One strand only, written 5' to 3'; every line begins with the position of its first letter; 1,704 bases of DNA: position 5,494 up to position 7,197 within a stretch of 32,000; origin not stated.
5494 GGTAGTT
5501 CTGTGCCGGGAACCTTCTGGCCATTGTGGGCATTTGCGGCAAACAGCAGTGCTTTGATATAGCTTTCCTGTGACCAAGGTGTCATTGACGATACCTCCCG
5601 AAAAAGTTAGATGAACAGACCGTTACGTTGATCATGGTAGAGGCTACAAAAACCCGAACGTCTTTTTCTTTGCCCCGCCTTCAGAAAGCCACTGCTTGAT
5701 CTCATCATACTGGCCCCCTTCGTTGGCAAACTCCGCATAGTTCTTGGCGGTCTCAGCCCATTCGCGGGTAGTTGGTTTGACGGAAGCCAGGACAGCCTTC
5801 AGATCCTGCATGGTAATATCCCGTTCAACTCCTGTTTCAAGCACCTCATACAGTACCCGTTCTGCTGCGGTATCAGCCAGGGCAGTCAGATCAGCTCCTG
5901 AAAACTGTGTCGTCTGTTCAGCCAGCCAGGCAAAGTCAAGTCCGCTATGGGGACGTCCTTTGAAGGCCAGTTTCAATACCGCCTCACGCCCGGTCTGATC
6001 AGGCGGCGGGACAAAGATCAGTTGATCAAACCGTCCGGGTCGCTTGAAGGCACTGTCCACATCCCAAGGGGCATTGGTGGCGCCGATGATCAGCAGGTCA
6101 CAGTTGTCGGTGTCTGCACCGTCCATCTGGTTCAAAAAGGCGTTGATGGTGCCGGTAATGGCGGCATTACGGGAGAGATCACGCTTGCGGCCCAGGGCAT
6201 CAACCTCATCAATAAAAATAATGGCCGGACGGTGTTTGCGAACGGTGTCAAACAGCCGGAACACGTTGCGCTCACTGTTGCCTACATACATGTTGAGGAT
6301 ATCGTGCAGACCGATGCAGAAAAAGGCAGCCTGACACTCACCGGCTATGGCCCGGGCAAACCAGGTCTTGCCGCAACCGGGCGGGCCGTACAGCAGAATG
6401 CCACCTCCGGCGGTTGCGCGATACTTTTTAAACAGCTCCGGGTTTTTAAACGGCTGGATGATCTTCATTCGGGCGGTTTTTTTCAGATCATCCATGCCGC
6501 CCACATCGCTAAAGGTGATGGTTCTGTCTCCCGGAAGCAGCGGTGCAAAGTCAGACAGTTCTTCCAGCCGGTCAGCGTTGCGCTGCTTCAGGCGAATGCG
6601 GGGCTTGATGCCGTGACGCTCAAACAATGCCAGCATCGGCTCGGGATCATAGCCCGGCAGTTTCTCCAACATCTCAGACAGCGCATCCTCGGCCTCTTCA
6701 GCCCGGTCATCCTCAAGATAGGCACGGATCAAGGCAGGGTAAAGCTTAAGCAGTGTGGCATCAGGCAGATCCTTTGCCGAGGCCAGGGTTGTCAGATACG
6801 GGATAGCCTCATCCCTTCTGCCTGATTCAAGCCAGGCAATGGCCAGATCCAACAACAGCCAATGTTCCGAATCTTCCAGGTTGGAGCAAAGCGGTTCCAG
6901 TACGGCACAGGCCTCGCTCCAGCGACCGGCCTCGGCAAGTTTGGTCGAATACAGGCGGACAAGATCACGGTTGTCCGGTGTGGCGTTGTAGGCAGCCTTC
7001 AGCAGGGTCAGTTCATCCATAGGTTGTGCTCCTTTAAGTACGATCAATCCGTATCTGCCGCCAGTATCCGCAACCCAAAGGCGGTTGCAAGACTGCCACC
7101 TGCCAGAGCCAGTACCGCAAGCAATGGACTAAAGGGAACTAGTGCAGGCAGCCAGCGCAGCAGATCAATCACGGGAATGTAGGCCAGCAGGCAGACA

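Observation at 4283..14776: Eleven-ORF minus-strand cassette joining a TPR-AAA+ unfoldase, TPR-headed membrane paralogs, an orphan SEDS protein, a membrane HExxH protein, a PcfJ-like protein and two phospho-nucleotide hydrolases: candidate undescribed system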

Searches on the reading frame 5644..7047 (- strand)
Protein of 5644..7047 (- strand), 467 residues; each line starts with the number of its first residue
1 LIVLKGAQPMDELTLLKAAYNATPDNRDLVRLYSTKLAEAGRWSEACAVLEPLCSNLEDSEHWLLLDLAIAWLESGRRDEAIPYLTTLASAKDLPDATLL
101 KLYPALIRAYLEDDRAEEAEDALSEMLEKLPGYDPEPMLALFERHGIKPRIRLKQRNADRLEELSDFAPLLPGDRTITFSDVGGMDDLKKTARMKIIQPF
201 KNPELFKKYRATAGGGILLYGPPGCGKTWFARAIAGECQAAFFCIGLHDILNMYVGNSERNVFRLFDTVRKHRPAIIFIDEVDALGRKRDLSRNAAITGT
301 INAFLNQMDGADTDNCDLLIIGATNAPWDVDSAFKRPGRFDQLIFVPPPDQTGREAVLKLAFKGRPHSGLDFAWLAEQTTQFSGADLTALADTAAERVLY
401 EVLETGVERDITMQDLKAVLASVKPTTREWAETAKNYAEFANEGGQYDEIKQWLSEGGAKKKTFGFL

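Call 4: search_protein_families(library=pfam, proteins=[window:5644-7047:-], max_evalue=0.01)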
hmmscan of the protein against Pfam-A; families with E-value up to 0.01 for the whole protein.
window:5644-7047:- (467 aa): 13 families
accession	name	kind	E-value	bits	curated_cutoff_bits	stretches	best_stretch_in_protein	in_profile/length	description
PF00004.35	AAA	-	2.4e-37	128.8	21.2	1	217-347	1-130/131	ATPase family associated with various cellular activities (AAA)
PF14559.12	TPR_19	-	2e-07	31.7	25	1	73-132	2-57/68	Tetratricopeptide repeat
PF17862.7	AAA_lid_3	-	2e-07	30.8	27.2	1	370-413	2-40/45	AAA+ lid domain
PF13401.12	AAA_22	-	2.2e-05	25.2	27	0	215-238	6-29/130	AAA domain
PF13191.12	AAA_16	-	3.3e-05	24.9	32.6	0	205-237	15-47/167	AAA ATPase domain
PF07728.20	AAA_5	-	7.2e-05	23.3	22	1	217-283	2-76/139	AAA domain (dynein-related subfamily)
PF13428.12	TPR_14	-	0.00021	22.1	23.5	0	102-140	3-40/44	Tetratricopeptide repeat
PF13173.12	AAA_14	-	0.00039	20.9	27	1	217-285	5-74/129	AAA domain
PF05496.18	RuvB_N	-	0.00073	19.8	27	1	209-287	28-98/159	Holliday junction DNA helicase RuvB P-loop domain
PF07724.20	AAA_2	-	0.0016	18.9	27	0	263-311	65-102/166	AAA domain (Cdc48 subfamily)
PF13481.12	AAA_25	-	0.0021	18.2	27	0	213-232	32-51/195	AAA domain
PF00910.28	RNA_helicase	-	0.0038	18.1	21.5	1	217-265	1-46/105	RNA helicase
PF01695.23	IstB_IS21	-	0.0069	16.3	24.1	0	217-253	95-134/238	IstB-like ATP binding protein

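Call 5: search_protein_families(library=ncbifam, proteins=[window:5644-7047:-], max_evalue=0.01)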
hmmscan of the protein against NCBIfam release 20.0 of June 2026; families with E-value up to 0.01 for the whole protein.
window:5644-7047:- (467 aa): 31 families (the best 25 are shown)
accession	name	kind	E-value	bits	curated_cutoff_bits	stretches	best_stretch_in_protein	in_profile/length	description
TIGR01241.2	FtsH_fam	equivalog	5.6e-57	193.8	600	1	175-395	157-379/598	ATP-dependent zinc metalloprotease FtsH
TIGR01243.1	CDC48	subfamily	1.1e-54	185.9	802.65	1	176-436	174-434/733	CDC48 family AAA ATPase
NF003069.1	PRK03992.1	subfamily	2e-54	185.2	500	1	175-424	126-373/379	proteasome-activating nucleotidase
TIGR01242.2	TIGR01242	subfamily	9.2e-51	172.9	500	1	176-420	110-352/362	proteasome-activating nucleotidase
NF041006.2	cell_div_CdvC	equivalog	2.7e-48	164.7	650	1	175-438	98-362/370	cell division protein CdvC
NF047747.1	PrtsmActNtasePan2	equivalog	1.5e-47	162.8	700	1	176-395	147-369/397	proteasome-activating nucleotidase Pan2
NF047748.1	PrtsmActNtasePan1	equivalog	1.5e-46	159.2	750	1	176-424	144-390/405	proteasome-activating nucleotidase Pan1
NF008004.0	PRK10733.1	equivalog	4.4e-44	150.5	1008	1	177-395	149-369/644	ATP-dependent zinc metalloprotease FtsH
TIGR03689.1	pup_AAA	equivalog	7.4e-34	117.3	504.75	1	177-359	179-375/512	proteasome ATPase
NF042959.1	IteA_antiphage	equivalog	5.7e-27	94.8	510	1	196-400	107-307/367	anti-phage ATPase IteA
NF003229.0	PRK04195.1-5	equivalog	6.1e-07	28.5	280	1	181-292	18-122/413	replication factor C large subunit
NF003226.0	PRK04195.1-1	equivalog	4e-06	26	588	1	215-329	41-143/405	replication factor C large subunit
TIGR03922.1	T7SS_EccA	equivalog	4.5e-06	25.5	466.65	1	217-323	315-422/557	type VII secretion AAA-ATPase EccA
NF003745.1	PRK05342.1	equivalog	7e-06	25.2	359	1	216-306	111-210/418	ATP-dependent Clp protease ATP-binding subunit ClpX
NF052415.1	T3SS_chap_SctY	equivalog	1.4e-05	25.6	70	0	61-128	39-105/106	type III secretion apparatus assembly chaperone SctY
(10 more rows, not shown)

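Call 7: search_protein_families(library=padloc, proteins=[window:5644-7047:-], max_evalue=0.01)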
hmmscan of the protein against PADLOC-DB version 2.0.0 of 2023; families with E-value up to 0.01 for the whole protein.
window:5644-7047:- (467 aa): 7 families
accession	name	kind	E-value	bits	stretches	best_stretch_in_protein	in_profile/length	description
PDLC02196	IetA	-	1.3e-29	101.8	1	195-405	103-308/374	-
PDLC02195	IetA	-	9.6e-25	85.7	1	190-396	113-314/395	-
PDLC04232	IetA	-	3.5e-24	83.8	1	190-426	92-323/330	-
PDLC00915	TRIP13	-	2.9e-16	57.7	1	214-363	63-225/302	TRIP13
PDLC04231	IetA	-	3.2e-14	51.3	1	216-341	119-239/262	-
PDLC00914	TRIP13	-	8.3e-10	36.6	1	219-427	76-296/302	TRIP13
PDLC04140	mad8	-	1.5e-05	22.7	1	214-422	27-129/314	mads_8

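Call 9: search_dna_similar(query=window:5644-7047:-, collection=plasmids, mode=protein, max_rows=20)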
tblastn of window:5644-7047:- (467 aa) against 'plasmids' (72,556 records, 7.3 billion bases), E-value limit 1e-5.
Records with a match: 2462; places in all: 2705; records where one place covers at least 80% of the query: 1.
Best place of each record, by identity: <60% 2462.
By first word of the organism name: Klebsiella 629; Escherichia 448; Rhizobium 118; Enterobacter 118; Pseudomonas 118; Agrobacterium 62; Streptomyces 48; Citrobacter 46; Burkholderia 44; Serratia 42; and 235 more.
By predicted mobility (MOB-suite, as given by PLSDB): conjugative 1570; non-mobilizable 765; mobilizable 127.
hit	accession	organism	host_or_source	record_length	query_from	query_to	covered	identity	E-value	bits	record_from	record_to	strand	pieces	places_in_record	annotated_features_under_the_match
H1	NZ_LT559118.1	Nonomuraea gerenzanensis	-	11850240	13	454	95%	37.9%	4e-77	270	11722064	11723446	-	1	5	none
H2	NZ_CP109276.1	Streptomyces anthocyanicus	-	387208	176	453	60%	44.4%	2e-70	250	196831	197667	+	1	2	ATP-binding protein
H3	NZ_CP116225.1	Actinomyces oris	Homo sapiens,Cell culture,oral cavity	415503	171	454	61%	43.3%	2e-71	253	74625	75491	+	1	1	AAA family ATPase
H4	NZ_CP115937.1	Streptomyces goshikiensis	microorganism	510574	176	456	60%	43.6%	2e-70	249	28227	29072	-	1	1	ATP-binding protein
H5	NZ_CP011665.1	Streptomyces sp. Mg1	-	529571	176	456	60%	43.6%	2e-70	249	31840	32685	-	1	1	ATP-binding protein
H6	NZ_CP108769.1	Streptomyces goshikiensis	-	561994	176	456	60%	43.6%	2e-70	249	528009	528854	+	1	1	ATP-binding protein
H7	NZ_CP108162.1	Streptomyces sp. NBC_00158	-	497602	176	456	60%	43.3%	2e-69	247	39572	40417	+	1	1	ATP-binding protein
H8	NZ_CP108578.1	Streptomyces goshikiensis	-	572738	176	456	60%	43.3%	4e-69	246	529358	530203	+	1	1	ATP-binding protein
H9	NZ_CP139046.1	Streptomyces sp. KN37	whole organism,Kanas soil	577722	177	450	59%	44.4%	5e-69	246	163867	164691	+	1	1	ATP-binding protein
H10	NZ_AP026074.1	Streptomyces nigrescens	-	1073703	176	456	60%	42.6%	4e-70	249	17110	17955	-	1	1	none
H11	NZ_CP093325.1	Bacillus sp. N5-665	whole organism,peat soil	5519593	174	460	61%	41.1%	2e-64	232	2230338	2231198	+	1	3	none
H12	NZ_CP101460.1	Natrononativus amylolyticus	cell culture,sediment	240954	177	456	60%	36.7%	6e-38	155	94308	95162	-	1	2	CDC48 family AAA ATPase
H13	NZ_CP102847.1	Microvirga terrae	soil,soil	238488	176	467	63%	34.9%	2e-40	162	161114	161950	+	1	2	CDC48 family AAA ATPase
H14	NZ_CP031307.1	Natronorubrum bangense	Cell culture,The Bange salt-alkaline ...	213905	168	456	62%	35.2%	3e-34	144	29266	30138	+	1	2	AAA family ATPase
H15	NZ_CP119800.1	Halomontanus rarus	cell culture,sediment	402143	177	456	60%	36.3%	8e-38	154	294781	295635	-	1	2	AAA family ATPase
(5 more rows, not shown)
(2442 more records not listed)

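Call 19: find_homologous_proteins(query=window:5644-7020:-, max_evalue=1e-20)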
Query window:5644-7020:- (458 aa): 7947 proteins with E <= 1e-20 among 8000 candidates; the best 120 are listed.
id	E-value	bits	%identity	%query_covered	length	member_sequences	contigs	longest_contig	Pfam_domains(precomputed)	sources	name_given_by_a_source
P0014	3.0e-284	961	91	100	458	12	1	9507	PF14559.13,PF00004.36,PF17862.8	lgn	-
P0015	1.1e-266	903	88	100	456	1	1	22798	PF00004.36,PF13401.13,PF17862.8,PF07728.21,PF13191.13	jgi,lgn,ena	-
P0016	6.0e-266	901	87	100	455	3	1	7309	PF00004.36,PF17862.8,PF13191.13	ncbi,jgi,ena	-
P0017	8.3e-266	900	87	100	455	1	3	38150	PF14559.13,PF00004.36,PF13428.13,PF17862.8,PF07728.21,PF13191.13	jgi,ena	-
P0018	1.7e-260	883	84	100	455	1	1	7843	PF14559.13,PF00004.36,PF13428.13,PF17862.8,PF13191.13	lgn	-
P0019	1.5e-259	879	84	100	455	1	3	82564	PF00004.36,PF17862.8,PF07728.21,PF13191.13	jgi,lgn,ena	-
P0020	4.7e-258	875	84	100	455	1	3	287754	PF00004.36,PF17862.8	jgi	jgi:SpoVK/Ycf46/Vps4 family AAA+-type ATPase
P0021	1.0e-253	860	82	100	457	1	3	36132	PF00004.36,PF17862.8,PF13191.13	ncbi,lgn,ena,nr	ncbi:MAG: ATP-binding protein [Geobacter sp.]|nr:ATP-binding protein [Geobacter sp.]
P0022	1.8e-223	761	72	100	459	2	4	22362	PF07724.21,PF00004.36,PF17862.8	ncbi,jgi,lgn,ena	jgi:AAA+ superfamily predicted ATPase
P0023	2.9e-217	740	70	100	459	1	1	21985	PF00004.36,PF17862.8,PF07728.21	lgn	-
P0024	5.6e-181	620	74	79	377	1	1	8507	PF14559.13,PF00004.36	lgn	-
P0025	1.2e-172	593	90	62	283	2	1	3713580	PF00004.36,PF17862.8,PF07728.21,PF13191.13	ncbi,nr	ncbi:ATP-binding protein [Trichlorobacter lovleyi]|nr:ATP-binding protein [Trichlorobacter lovleyi]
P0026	2.2e-149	516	54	99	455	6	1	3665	PF14559.13,PF00004.36,PF17862.8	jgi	jgi:SpoVK/Ycf46/Vps4 family AAA+-type ATPase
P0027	4.5e-147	509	53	100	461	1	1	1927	PF14559.13,PF00004.36,PF17862.8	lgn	-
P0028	1.1e-146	507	53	100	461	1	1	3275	PF00004.36,PF17862.8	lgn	-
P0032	4.1e-139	482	51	100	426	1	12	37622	PF14559.13,PF00004.36,PF17862.8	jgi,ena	-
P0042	1.5e-136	474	52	100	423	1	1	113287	PF00004.36,PF17862.8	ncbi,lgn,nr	ncbi:MAG: ATP-binding protein [Gallionella sp.]|nr:ATP-binding protein [Gallionella sp.]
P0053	6.5e-130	452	49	100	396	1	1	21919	PF00004.36,PF17862.8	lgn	-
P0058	4.5e-125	436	47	98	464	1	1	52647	PF00004.36,PF17862.8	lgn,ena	-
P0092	2.7e-110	387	44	100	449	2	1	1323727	PF00004.36,PF17862.8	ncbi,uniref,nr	ncbi:hypothetical protein B9Z51_08990 [Limnohabitans sp. T6-5]|uniref:ATP-binding protein n=1 Tax=Li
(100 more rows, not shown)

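Call 20: find_encoding_contigs(protein=P0042, flank=10000, max_places=2)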
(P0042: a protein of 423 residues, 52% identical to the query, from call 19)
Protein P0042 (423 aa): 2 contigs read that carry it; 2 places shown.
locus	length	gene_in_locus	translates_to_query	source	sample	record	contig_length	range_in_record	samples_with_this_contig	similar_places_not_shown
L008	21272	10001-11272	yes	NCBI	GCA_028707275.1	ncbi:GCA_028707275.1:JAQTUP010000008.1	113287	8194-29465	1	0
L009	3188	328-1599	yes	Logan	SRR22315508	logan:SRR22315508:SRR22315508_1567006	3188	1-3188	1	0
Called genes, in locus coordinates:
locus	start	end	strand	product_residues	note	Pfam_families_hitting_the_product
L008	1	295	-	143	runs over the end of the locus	PF01814:Hemerythrin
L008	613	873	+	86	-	PF10006:DUF2249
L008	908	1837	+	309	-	PF04982:TM_HPP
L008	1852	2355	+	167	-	PF02082:Rrf2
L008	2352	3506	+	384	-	PF05940:NnrS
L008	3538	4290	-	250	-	PF10263:SprT-like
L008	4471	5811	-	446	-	PF14903:WG_beta_rep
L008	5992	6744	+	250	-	-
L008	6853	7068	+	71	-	-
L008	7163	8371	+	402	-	PF00595:PDZ, PF13180:PDZ_2, PF17820:PDZ_6, PF03572:Peptidase_S41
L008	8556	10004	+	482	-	PF07719:TPR_2 (faint), PF13428:TPR_14 (faint), PF13432:TPR_16 (faint), PF14559:TPR_19 (faint)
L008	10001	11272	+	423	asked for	PF00004:AAA, PF17862:AAA_lid_3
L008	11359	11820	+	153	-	PF28031:ParC-like, PF21217:PaaA2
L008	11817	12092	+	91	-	PF05016:ParE_toxin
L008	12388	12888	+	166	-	PF01967:MoaC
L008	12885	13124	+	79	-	PF02597:ThiS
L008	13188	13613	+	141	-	PF02391:MoaE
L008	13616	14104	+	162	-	PF03205:MobB, PF13191:AAA_16 (weak), PF13671:AAA_33 (weak)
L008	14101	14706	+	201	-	PF12804:NTP_transf_3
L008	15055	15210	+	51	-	PF20467:MmeI_C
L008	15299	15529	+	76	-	-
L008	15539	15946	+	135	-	PF01850:PIN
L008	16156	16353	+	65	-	-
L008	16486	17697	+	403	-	PF06114:Peptidase_M78 (weak)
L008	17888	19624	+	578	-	PF02463:SMC_N (weak), PF13175:AAA_15, PF13476:AAA_23 (weak), PF13304:AAA_21, PF13175:AAA_15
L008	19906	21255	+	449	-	PF03453:MoeA_N, PF00994:MoCF_biosynth, PF03454:MoeA_C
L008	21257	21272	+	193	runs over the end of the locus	PF00994:MoCF_biosynth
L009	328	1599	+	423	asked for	PF00004:AAA, PF17862:AAA_lid_3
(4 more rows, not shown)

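Call 21: find_encoding_contigs(protein=P0092, flank=10000, max_places=2)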
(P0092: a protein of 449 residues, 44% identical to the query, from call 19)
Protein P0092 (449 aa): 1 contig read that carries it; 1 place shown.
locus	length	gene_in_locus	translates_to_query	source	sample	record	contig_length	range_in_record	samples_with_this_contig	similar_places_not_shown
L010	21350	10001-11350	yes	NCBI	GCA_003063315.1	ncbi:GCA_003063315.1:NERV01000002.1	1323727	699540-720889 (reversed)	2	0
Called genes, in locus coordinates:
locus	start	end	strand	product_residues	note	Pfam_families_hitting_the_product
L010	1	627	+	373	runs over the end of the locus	PF08007:JmjC_2, PF20514:WHD_ROXA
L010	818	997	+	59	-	-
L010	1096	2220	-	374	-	PF06804:BamC_C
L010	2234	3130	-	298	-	PF00701:DHDPS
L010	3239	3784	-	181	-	PF03848:TehB (faint), PF05724:TPMT (weak), PF08242:Methyltransf_12 (faint), PF13489:Methyltransf_23, PF07021:MetW, PF13847:Methyltransf_31 (weak), PF08241:Methyltransf_11, PF13649:Methyltransf_25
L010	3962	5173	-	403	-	PF07690:MFS_1, PF12832:MFS_1_like (weak), PF06779:MFS_4, PF07690:MFS_1 (weak)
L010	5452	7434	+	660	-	PF02518:HATPase_c, PF00204:DNA_gyraseB, PF01751:Toprim, PF00986:DNA_gyraseB_C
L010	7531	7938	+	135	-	-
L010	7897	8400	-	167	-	-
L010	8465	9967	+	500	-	-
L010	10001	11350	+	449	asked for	PF00004:AAA, PF17862:AAA_lid_3 (weak)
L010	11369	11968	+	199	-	PF05728:UPF0227 (faint)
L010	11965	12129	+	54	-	-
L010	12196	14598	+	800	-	-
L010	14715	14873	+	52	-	-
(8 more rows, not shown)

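Call 22: find_encoding_contigs(protein=P0022, flank=10000, max_places=2)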
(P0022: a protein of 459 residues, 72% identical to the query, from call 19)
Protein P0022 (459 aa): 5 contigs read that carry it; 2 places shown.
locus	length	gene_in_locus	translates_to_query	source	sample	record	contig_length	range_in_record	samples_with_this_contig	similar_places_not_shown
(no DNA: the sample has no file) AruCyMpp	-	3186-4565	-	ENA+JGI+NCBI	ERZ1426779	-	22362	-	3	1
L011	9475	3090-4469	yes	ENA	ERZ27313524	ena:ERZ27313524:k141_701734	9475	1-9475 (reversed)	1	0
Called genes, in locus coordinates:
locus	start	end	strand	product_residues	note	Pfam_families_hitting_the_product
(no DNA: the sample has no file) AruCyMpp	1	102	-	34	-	?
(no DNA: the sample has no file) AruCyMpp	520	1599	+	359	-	PF01764:Lipase_3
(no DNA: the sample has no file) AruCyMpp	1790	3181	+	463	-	PF07719:TPR_2 (faint), PF12895:ANAPC3 (faint), PF13428:TPR_14 (faint), PF13431:TPR_17 (faint), PF14559:TPR_19 (faint), PF23914:TPR_CcmH_CycH (faint)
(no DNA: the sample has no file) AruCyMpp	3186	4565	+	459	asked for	PF00004:AAA, PF07724:AAA_2 (faint), PF17862:AAA_lid_3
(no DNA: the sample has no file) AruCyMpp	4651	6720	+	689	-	PF23414:Beta-prop_EML_2 (faint), PF24796:WDR55 (faint), PF24817:WD40_WDHD1_1st (faint), PF25174:Beta-prop_THOC3 (weak), PF24807:WD40_CDC20-Fz, PF23381:Beta-prop_IFT122_1st, PF24814:WD40_Prp19 (weak), PF25174:Beta-prop_THOC3 (weak), +6 more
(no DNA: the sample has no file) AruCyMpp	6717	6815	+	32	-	-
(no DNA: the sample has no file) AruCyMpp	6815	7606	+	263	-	-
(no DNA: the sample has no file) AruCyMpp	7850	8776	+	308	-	-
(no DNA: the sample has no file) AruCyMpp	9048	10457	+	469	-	PF02493:MORN (faint)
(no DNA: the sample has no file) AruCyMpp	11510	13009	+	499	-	PF02661:Fic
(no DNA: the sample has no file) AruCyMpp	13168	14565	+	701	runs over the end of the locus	PF00400:WD40 (faint), PF23393:Beta-prop_WDR90_POC16_2nd (faint), PF23410:Beta-prop_VPS8 (faint), PF25174:Beta-prop_THOC3, PF24817:WD40_WDHD1_1st (weak), PF23381:Beta-prop_IFT122_1st (weak), PF25175:Beta-prop_WDR5 (weak), PF24814:WD40_Prp19 (weak), +12 more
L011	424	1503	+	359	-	PF01764:Lipase_3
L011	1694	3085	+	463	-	PF07719:TPR_2 (faint), PF12895:ANAPC3 (faint), PF13428:TPR_14 (faint), PF13431:TPR_17 (faint), PF14559:TPR_19 (faint), PF23914:TPR_CcmH_CycH (faint)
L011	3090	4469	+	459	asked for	PF00004:AAA, PF07724:AAA_2 (faint), PF17862:AAA_lid_3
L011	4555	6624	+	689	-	PF23414:Beta-prop_EML_2 (faint), PF24796:WDR55 (faint), PF24817:WD40_WDHD1_1st (faint), PF25174:Beta-prop_THOC3 (weak), PF24807:WD40_CDC20-Fz, PF23381:Beta-prop_IFT122_1st, PF24814:WD40_Prp19 (weak), PF25174:Beta-prop_THOC3 (weak), +6 more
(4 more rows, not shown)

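Call 25: find_related_loci(query=A1, collection=genome_contigs, flank=10000)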
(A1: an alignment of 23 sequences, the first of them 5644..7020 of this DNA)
Query A1 (458 aa) in genome_contigs; peptide patterns used: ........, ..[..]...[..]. (x = any residue, [..] = any of these).
600 stretches matched a pattern (row limit reached: there are more); 572 encode a relative of the query (tblastn E <= 1e-3); the best 80 are kept; 80 distinct loci.
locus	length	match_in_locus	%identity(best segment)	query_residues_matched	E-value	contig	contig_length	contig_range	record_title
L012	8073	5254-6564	41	7-445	5e-101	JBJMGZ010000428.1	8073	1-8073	MAG: Thermoanaerobaculia bacterium isolate 12C18O_48h_100_P16_coass_bin_34 k141_1476332, whole genome shotgun sequence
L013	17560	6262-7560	43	7-445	1e-100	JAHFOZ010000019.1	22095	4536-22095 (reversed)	MAG: Planctomycetota bacterium isolate nzgw515 NODE_741_length_22096_cov_3.010011, whole genome shotgun sequence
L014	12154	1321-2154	52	168-445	1e-99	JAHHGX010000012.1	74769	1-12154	MAG: Calothrix sp. FI2-JRJ7 scaffold_131_c1, whole genome shotgun sequence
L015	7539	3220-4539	39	2-445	2e-98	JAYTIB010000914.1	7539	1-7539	MAG: Schlesneria sp. isolate GFS_2625 GFS_2625_913, whole genome shotgun sequence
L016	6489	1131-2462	42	2-448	6e-98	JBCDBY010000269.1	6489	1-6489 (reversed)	MAG: Planctomycetota bacterium isolate P01_F01_bin.94 k141_2098656_length_6489_cov_17.0000, whole genome shotgun sequenc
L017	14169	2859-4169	41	7-445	5e-97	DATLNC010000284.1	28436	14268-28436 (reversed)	MAG TPA_asm: Thermoanaerobaculia bacterium isolate SMAG_U13790 k141_295633, whole genome shotgun sequence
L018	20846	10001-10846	53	167-449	1e-96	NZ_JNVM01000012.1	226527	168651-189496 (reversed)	Paenibacillus tyrfis strain MSt1 Contig_12, whole genome shotgun sequence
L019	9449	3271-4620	41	1-445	1e-96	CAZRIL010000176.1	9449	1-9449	MAG TPA_asm: uncultured Chthoniobacter sp. isolate SRP242652_co2_52 genome assembly, contig: NODE_7825_length_9449_cov_7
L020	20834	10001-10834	50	168-445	3e-96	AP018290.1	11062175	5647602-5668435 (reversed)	Calothrix sp. NIES-4105 DNA, nearly complete genome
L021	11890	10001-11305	39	7-445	5e-96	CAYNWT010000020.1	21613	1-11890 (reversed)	MAG TPA_asm: uncultured Planctomycetaceae bacterium isolate binchicken_co258_152 genome assembly, contig: NODE_1493_leng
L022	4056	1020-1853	51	168-445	4e-96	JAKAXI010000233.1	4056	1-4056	MAG: Bacillota bacterium isolate YS1.bin19 NODE_10562_length_4056_cov_1.249936, whole genome shotgun sequence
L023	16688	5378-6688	40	7-445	2e-94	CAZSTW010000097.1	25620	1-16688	MAG TPA_asm: uncultured Planctomycetaceae bacterium isolate binchicken_co298_65 genome assembly, contig: NODE_3397_lengt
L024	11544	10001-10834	51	168-445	5e-94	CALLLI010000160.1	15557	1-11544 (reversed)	MAG: uncultured Verrucomicrobiales bacterium isolate S3_Bin_Bin_173_1 genome assembly, contig: c_000002164393, whole gen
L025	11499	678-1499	52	168-441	9e-94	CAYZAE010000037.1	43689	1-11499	MAG TPA_asm: uncultured Verrucomicrobiota bacterium isolate SRP272421_co2_389 genome assembly, contig: NODE_1555_length_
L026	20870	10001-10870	48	161-449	9e-94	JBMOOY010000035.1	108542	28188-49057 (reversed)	MAG: Pseudomonadota bacterium isolate Betzabe_MAG114 MAG114_35, whole genome shotgun sequence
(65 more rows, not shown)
